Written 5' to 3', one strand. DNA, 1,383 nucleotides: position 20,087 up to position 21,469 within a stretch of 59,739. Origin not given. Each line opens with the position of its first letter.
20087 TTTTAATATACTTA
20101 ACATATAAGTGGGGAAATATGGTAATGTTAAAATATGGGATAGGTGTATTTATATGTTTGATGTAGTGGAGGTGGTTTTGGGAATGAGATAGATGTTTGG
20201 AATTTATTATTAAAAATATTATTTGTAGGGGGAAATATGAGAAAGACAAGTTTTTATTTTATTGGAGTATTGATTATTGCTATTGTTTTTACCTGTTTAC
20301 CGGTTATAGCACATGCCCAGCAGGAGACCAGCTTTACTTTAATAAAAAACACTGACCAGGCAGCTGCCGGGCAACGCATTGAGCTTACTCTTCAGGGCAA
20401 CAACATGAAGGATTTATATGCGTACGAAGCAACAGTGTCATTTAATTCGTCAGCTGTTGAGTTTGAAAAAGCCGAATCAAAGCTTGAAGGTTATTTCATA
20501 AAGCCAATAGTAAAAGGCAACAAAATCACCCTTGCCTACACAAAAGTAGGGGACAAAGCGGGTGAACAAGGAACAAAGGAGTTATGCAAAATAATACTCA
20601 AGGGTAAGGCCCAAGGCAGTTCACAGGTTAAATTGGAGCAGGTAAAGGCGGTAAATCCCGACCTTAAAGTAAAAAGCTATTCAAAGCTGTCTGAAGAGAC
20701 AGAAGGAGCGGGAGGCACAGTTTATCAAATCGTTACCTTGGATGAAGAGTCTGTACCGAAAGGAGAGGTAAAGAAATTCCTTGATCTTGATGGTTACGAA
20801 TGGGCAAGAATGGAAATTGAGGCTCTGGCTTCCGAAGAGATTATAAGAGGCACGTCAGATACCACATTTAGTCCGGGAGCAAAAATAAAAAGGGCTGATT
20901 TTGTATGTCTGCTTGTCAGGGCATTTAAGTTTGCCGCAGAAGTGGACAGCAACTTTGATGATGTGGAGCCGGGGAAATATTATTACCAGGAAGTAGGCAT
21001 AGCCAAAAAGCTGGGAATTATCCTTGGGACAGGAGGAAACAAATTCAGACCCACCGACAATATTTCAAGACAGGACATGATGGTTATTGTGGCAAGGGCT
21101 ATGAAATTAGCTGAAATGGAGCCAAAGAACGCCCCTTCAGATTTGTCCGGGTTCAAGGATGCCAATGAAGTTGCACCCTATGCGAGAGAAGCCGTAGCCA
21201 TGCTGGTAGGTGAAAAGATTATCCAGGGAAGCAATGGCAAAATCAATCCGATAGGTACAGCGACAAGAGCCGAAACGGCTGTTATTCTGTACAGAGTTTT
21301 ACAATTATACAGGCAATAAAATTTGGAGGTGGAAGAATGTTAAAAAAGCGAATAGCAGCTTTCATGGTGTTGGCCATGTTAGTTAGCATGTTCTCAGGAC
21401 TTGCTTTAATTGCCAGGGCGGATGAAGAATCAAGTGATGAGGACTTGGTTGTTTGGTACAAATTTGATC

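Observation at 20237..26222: Two-tier cohesin / dockerin / SLH scaffold encoded around a GH127-type beta-L-arabinofuranosidase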

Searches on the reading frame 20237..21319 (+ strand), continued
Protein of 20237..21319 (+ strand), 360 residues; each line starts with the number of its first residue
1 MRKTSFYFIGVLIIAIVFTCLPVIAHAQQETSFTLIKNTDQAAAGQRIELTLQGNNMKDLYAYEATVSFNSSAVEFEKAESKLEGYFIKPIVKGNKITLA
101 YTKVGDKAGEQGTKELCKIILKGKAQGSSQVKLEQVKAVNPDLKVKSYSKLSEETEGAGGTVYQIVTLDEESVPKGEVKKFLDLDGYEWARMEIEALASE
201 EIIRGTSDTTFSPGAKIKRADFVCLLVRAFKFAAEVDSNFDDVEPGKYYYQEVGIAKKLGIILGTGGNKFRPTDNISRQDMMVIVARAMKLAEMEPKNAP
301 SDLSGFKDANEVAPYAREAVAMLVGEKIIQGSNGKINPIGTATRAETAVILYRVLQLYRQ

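Call 25: find_related_loci(query=A1, collection=genome_contigs, flank=10000)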
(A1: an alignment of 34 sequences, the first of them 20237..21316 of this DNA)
Query A1 (360 aa) in genome_contigs; peptide patterns used: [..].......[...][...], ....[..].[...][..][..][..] (x = any residue, [..] = any of these).
247 stretches matched a pattern; 224 encode a relative of the query (tblastn E <= 1e-3); the best 80 are kept; 80 distinct loci.
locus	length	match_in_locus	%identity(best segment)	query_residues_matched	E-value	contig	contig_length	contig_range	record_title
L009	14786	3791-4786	51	1-356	2e-114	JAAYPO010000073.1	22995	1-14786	MAG: Clostridiaceae bacterium isolate AS22ysBPME_234 114875_AS22, whole genome shotgun sequence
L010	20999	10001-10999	51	1-356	3e-113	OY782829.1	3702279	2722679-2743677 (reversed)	MAG: Anaerovoracaceae bacterium isolate 4d0eff97-7de3-49ad-953d-66426f0db4f8 genome assembly, chromosome: 1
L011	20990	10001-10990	52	1-357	6e-112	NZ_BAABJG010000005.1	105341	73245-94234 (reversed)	Paenibacillus vulneris strain JCM 18268 sequence05, whole genome shotgun sequence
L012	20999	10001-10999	51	1-356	2e-110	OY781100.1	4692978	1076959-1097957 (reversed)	MAG: Anaerovoracaceae bacterium isolate d0a44124-bd0d-43a8-b654-cc1806fddd19 genome assembly, chromosome: 1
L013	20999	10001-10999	49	1-356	4e-109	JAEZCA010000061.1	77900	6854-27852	MAG: Bacillota bacterium isolate OH_CBrB_222 k127_1377409, whole genome shotgun sequence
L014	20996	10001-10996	48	1-356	2e-108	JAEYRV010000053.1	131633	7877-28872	MAG: Bacillota bacterium isolate OH_CBB_73 k127_189699, whole genome shotgun sequence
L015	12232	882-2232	52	1-356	1e-106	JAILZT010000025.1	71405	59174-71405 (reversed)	MAG: Paenibacillus sp. isolate HOT.CON.154 Contig25, whole genome shotgun sequence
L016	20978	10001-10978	51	1-356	2e-105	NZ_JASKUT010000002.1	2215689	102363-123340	Paenibacillus silviterrae strain UW52 contig.2.cir, whole genome shotgun sequence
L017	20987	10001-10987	50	1-356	2e-105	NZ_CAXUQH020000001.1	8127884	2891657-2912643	Paenibacillus sp. LjRoot153 LJR153c1, whole genome shotgun sequence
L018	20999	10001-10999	49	1-356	4e-105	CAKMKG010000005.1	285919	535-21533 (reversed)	uncultured Firmicutes bacterium isolate OKU13 genome assembly, contig: MEGAHIT_co_assembly_000000001335, whole genome sh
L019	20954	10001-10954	51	13-356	8e-105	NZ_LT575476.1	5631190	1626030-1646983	Paenibacillus tuaregi strain Marseille-P2472T, whole genome shotgun sequence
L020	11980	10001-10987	49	1-356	1e-104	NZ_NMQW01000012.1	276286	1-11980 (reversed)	Paenibacillus rigui strain JCM 16352 contig12, whole genome shotgun sequence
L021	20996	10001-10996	49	1-360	2e-104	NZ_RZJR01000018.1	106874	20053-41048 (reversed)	Cohnella sp. AR92 Contig_54, whole genome shotgun sequence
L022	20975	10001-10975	49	1-352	2e-103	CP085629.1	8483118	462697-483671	Paenibacillus sp. P25 chromosome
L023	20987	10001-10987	51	1-356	1e-102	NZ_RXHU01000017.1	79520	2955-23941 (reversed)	Paenibacillus whitsoniae strain MER 54 contig_17, whole genome shotgun sequence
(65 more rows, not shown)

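Call 45: predict_structure(alignment_id=A1)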
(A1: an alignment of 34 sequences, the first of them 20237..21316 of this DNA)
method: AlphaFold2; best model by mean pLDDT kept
length: 360 residues; sequences in the alignment: 34
mean_pLDDT: 82.7   pTM: 0.52
mean pLDDT of the five models: 82.7, 81.6, 81.0, 79.5, 77.4
residues with pLDDT >= 90: 176; 70-90: 116; 50-70: 36; < 50: 32
segments of 3 or more residues with pLDDT < 50: 21-28, 158-160, 162-164, 167-180
pLDDT, mean of each block of 10 residues (from residue 1): 58 68 44 86 92 87 93 95 87 94 73 89 93 88 75 50 48 40 73 85 74 91 95 94 95 97 92 95 95 86 92 96 92 89 92 87
secondary structure, 60 per line:
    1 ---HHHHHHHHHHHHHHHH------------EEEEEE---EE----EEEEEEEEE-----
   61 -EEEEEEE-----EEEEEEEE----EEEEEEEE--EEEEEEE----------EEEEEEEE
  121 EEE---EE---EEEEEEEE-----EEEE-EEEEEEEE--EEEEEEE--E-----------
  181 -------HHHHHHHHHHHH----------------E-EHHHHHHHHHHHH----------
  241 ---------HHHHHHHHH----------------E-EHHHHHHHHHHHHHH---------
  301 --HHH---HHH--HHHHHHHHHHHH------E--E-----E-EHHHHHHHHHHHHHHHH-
elements in order: H4-19 E32-37 E47-55 E62-68 E74-81 E86-93 E96-102 E113-123 E132-139 E145-148 E150-157 E160-166 H188-199 H219-230 H250-258 H278-291 H314-325 H344-359

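Call 49: fold_search(model_id=the predicted structure, library=pdb)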
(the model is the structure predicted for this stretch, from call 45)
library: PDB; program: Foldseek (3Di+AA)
matches with E <= 10: 1654; with E <= 0.001: 73
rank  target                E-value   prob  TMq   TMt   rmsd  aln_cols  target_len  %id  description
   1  3pyw                  2.1e-09  1.00  0.44  0.84   3.2       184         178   26  The structure of the SLH domain from B. anthracis surface array protein at 1.8A (released 2011-04-27)
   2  6bt4                  2.3e-09  1.00  0.41  0.85   2.8       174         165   25  Crystal structure of the SLH domain of Sap from Bacillus anthracis in complex with a pyruvylated SCWP unit (released 2018-03-21)
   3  2vo8                  2.4e-06  1.00  0.28  0.69   2.7       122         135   20  Cohesin module from Clostridium perfringens ATCC13124 family 33 glycoside hydrolase. (released 2008-09-02)
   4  7sv4                  3.2e-06  1.00  0.39  0.78   3.5       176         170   17  Crystal structure of SpaA-SLH in complex with 4,6-Pyr-beta-D-ManNAc-(1->4)-beta-D-GlcNAc-(1->3)-4,6-Pyr-beta-D-ManNAcOMe (released 2022-03-09)
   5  2jh2_A                4.3e-06  1.00  0.27  0.67   4.0       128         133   15  X-ray crystal structure of a cohesin-like module from Clostridium perfringens (released 2007-11-06)
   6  7sv6                  4.5e-06  1.00  0.37  0.77   3.6       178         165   15  Crystal structure of SpaA-SLH/G46A/G109A in complex with 4,6-Pyr-beta-D-ManNAc-(1->4)-beta-D-GlcNAcOMe (released 2022-03-09)
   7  7sv5_B                5.7e-06  1.00  0.37  0.76   3.8       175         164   15  Crystal structure of SpaA-SLH/G109A in complex with 4,6-Pyr-beta-D-ManNAc-(1->4)-beta-D-GlcNAcOMe (released 2022-03-09)
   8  6cwn                  6.0e-06  1.00  0.36  0.74   4.0       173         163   15  Crystal structure of SpaA-SLH/G109A in complex with 4,6-Pyr-beta-D-ManNAcOMe (released 2018-08-15)
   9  6cwc_B                7.5e-06  1.00  0.37  0.76   4.0       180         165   14  Crystal structure of SpaA-SLH (released 2018-08-15)
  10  7sv3                  1.0e-05  1.00  0.38  0.77   3.5       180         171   17  Crystal structure of SpaA-SLH in complex with 4,6-Pyr-beta-D-ManNAc-(1->4)-beta-D-GlcNAcOMe (released 2022-03-09)
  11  6cwr                  1.0e-05  1.00  0.38  0.78   3.6       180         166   14  Crystal structure of SpaA-SLH/G46A/G109A in complex with 4,6-Pyr-beta-D-ManNAcOMe (released 2018-08-15)
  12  6cwf_A                1.1e-05  1.00  0.37  0.76   3.9       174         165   17  Crystal structure of SpaA-SLH in complex with 4,6-Pyr-beta-D-ManNAcOMe (released 2018-08-15)
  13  2jh2_C                1.1e-05  1.00  0.28  0.71   6.8       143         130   15  X-ray crystal structure of a cohesin-like module from Clostridium perfringens (released 2007-11-06)
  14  2jh2_B                1.3e-05  1.00  0.25  0.61  10.0       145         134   14  X-ray crystal structure of a cohesin-like module from Clostridium perfringens (released 2007-11-06)
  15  1g1k_A                1.9e-05  1.00  0.22  0.51  10.0       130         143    9  COHESIN MODULE FROM THE CELLULOSOME OF CLOSTRIDIUM CELLULOLYTICUM (released 2000-11-22)
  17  4dh2_A                2.3e-05  1.00  0.25  0.53   3.3       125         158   17  Crystal structure of Coh-OlpC(Cthe_0452)-Doc435(Cthe_0435) complex: A novel type I Cohesin-Dockerin complex from Clost (released 2012-11-28)
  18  2xdh                  2.6e-05  1.00  0.27  0.64   3.2       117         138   17  Non-cellulosomal cohesin from the hyperthermophilic archaeon Archaeoglobus fulgidus (released 2010-05-26)
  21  5lxv_C                3.3e-05  1.00  0.23  0.45  11.2       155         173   12  Crystal structure of Ruminococcus flavefaciens scaffoldin C cohesin in complex with a dockerin from an uncharacterized (released 2016-10-19)
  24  5lxv_A                4.9e-05  1.00  0.23  0.45  11.2       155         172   12  Crystal structure of Ruminococcus flavefaciens scaffoldin C cohesin in complex with a dockerin from an uncharacterized (released 2016-10-19)
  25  4dh2_C                5.5e-05  1.00  0.25  0.54   3.4       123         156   17  Crystal structure of Coh-OlpC(Cthe_0452)-Doc435(Cthe_0435) complex: A novel type I Cohesin-Dockerin complex from Clost (released 2012-11-28)
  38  2bm3                  1.5e-04  1.00  0.23  0.47   7.5       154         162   14  Structure of the Type II cohesin from Clostridium thermocellum SdbA (released 2005-03-10)
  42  3ul4_A                2.0e-04  1.00  0.27  0.62   3.2       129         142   15  Crystal structure of Coh-OlpA(Cthe_3080)-Doc918(Cthe_0918) complex: A novel type I Cohesin-Dockerin complex from Clost (released 2012-11-28)
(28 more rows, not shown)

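Call 66: find_encoding_contigs(protein=P0018, flank=10000, max_places=2)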
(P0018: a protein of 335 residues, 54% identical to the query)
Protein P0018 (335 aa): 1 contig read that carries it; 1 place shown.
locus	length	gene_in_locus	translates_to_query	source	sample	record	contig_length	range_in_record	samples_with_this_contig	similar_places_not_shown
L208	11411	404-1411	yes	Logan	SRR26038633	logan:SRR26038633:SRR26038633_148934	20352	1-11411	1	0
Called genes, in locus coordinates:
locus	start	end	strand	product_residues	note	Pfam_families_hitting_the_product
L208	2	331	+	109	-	?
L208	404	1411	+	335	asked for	PF00395:SLH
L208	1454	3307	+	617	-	PF07554:FIVAR (weak), PF00963:Cohesin, PF07554:FIVAR (weak)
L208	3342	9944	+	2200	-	PF02927:CelD_N (weak), PF00759:Glyco_hydro_9, PF02927:CelD_N (weak), PF00759:Glyco_hydro_9, PF02368:Big_2, PF00963:Cohesin, PF16342:DUF4972 (weak), PF07554:FIVAR (weak), +1 more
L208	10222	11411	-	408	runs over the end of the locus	PF07905:PucR, PF17853:GGDEF_2, PF13556:HTH_30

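Call 67: find_encoding_contigs(protein=P0024, flank=10000, max_places=2)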
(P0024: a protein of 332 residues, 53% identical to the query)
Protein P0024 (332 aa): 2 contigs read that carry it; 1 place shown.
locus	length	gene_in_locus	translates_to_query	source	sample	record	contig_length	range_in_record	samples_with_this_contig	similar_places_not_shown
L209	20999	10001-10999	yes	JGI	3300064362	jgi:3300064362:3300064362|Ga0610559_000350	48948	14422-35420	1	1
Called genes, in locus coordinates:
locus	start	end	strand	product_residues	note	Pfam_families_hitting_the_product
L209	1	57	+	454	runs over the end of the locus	PF25852:DUF6242_C (faint), PF00581:Rhodanese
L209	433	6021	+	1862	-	PF00933:Glyco_hydro_3, PF01915:Glyco_hydro_3_C, PF14310:Fn3-like, PF07081:DUF1349, PF17851:GH43_C2, PF20578:aBig_2 (weak), PF00404:Dockerin_1 (weak)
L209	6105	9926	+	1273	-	PF00331:Glyco_hydro_10, PF07554:FIVAR (faint), PF17851:GH43_C2, PF07081:DUF1349, PF00963:Cohesin, PF00404:Dockerin_1 (weak)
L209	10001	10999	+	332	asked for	PF00395:SLH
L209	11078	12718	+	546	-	PF00963:Cohesin, PF07554:FIVAR (weak)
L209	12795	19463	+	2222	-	PF02927:CelD_N (weak), PF00759:Glyco_hydro_9, PF02927:CelD_N, PF00759:Glyco_hydro_9, PF02368:Big_2 (weak), PF00963:Cohesin (weak), PF07554:FIVAR (weak), PF00404:Dockerin_1, +1 more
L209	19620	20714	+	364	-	PF00532:Peripla_BP_1 (faint), PF13407:Peripla_BP_4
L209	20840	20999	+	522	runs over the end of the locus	PF00005:ABC_tran, PF13304:AAA_21 (faint), PF00005:ABC_tran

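Call 68: find_encoding_contigs(protein=P0014, flank=10000, max_places=2)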
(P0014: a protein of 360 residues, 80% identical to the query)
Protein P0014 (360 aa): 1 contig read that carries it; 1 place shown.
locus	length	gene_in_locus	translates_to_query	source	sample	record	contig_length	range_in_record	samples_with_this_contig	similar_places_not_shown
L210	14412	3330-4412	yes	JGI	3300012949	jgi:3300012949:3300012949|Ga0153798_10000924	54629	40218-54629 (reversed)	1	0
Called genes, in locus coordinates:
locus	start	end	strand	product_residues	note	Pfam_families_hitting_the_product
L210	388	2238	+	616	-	PF07944:Beta-AFase-like_GH127_cat, PF20736:Glyco_hydro127M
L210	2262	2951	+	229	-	PF00160:Pro_isomerase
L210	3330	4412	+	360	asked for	PF00395:SLH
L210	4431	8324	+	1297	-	PF13385:Laminin_G_3, PF20578:aBig_2, PF07532:Big_4, PF00041:fn3 (faint), PF07944:Beta-AFase-like_GH127_cat, PF20736:Glyco_hydro127M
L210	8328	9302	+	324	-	PF00963:Cohesin, PF00404:Dockerin_1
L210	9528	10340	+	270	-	PF20560:MotA_N, PF01618:MotA_ExbB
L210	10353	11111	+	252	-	PF13677:MotB_plug, PF00691:OmpA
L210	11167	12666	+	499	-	PF22848:ASD1_dom, PF06964:Alpha-L-AF_C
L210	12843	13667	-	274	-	PF04909:Amidohydro_2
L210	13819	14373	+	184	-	-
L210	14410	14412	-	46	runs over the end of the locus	-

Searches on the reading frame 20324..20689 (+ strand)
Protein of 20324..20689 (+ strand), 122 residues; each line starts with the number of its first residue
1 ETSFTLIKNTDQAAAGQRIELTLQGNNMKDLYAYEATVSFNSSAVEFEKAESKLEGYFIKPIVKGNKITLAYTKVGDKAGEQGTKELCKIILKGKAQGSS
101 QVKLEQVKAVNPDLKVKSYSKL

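Call 33: search_solved_structures(query=A2, max_evalue=1, show_alignments=2)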
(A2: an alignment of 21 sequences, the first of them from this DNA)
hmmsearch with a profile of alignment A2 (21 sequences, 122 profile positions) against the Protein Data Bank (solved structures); distinct sequences matched with E-value up to 1: 13.
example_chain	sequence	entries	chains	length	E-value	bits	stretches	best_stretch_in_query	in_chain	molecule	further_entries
2jh2_A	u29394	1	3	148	0.0039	20.2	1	10-98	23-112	O-GLCNACASE NAGJ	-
1c7d_A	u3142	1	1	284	0.0049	19.9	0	51-91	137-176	PROTEIN (DEOXYHEMOGLOBIN (ALPHA CHAIN))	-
2ozn_A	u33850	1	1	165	0.0053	19.7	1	10-98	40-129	O-GlcNAcase nagJ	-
2o4e_A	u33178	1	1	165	0.0054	19.7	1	10-98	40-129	O-GlcNAcase nagJ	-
2w1n_A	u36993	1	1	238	0.0091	19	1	10-97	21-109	O-GLCNACASE NAGJ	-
1abw_A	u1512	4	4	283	0.017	18.1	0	61-91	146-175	HEMOGLOBIN-BASED BLOOD SUBSTITUTE | HEMOGLOBIN | PROTEIN (DEOXYHEMOGLOBIN (ALPHA CHAIN))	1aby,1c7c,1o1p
1o1m_A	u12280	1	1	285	0.18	14.8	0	52-89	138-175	Hemoglobin Alpha chain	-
4u3s_A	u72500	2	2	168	0.2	14.6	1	4-47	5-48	Cellulosomal scaffoldin adaptor protein B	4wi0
1o1j_A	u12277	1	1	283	0.28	14.2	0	61-89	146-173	Hemoglobin Alpha chain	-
1o1n_A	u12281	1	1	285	0.45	13.5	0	52-87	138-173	Hemoglobin Alpha chain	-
5g5d_A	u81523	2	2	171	0.47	13.4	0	5-47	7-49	CELLULOSOME ANCHORING PROTEIN COHESIN REGION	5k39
3l8q_A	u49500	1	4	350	0.57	13.2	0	5-47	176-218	Cellulosomal scaffoldin adaptor protein B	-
1o1l_A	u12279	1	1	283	0.67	13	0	61-87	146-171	Hemoglobin Alpha chain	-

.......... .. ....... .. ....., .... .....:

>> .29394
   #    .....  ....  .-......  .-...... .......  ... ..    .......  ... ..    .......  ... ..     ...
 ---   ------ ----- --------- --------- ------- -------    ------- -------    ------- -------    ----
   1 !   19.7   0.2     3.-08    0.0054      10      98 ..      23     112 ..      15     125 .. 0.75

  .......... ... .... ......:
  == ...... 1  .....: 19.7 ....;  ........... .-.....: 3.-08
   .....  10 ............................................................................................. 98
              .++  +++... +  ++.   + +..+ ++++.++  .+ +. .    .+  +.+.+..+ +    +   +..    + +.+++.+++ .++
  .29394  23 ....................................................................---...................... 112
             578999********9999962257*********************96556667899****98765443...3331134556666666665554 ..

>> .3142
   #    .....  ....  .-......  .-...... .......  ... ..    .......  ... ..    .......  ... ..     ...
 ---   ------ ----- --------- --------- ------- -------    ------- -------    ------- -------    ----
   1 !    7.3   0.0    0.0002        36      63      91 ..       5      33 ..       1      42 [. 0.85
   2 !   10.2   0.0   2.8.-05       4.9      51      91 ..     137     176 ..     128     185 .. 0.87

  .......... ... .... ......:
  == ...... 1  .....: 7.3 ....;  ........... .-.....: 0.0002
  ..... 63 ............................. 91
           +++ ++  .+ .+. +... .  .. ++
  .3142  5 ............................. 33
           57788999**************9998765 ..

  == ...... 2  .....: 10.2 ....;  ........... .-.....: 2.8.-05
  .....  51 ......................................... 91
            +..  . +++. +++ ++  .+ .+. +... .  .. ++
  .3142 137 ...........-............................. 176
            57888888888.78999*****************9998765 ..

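Call 82: search_protein_representatives(alignment_id=A2)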
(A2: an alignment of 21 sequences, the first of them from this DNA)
Query: 21 sequences, 122 profile positions. Proteins with E-value up to 0.001 (for the whole library): 1036; up to 1e-10: 338; up to 1e-30: 7. The best 150 are listed.
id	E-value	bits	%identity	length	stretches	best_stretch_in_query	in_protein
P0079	7.8e-48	177.4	-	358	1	2-120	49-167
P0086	2.6e-41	156.4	-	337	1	2-119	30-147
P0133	1.1e-35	138.2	-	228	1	3-120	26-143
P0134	3.1e-35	136.8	-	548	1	2-120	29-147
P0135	2.4e-32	127.4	-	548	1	3-117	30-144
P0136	6.5e-32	126.0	-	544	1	2-119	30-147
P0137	1.0e-30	122.2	-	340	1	3-120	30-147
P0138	1.1e-30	122.0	-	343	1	15-120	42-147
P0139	3.4e-30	120.5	-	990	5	2-119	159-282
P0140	4.1e-30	120.2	-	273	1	14-119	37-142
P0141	7.4e-30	119.4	-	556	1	2-120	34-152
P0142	1.0e-29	118.9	-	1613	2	2-118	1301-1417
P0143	3.0e-29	117.5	-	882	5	12-114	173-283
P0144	3.5e-29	117.2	-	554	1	2-116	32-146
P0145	3.5e-29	117.2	-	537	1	3-121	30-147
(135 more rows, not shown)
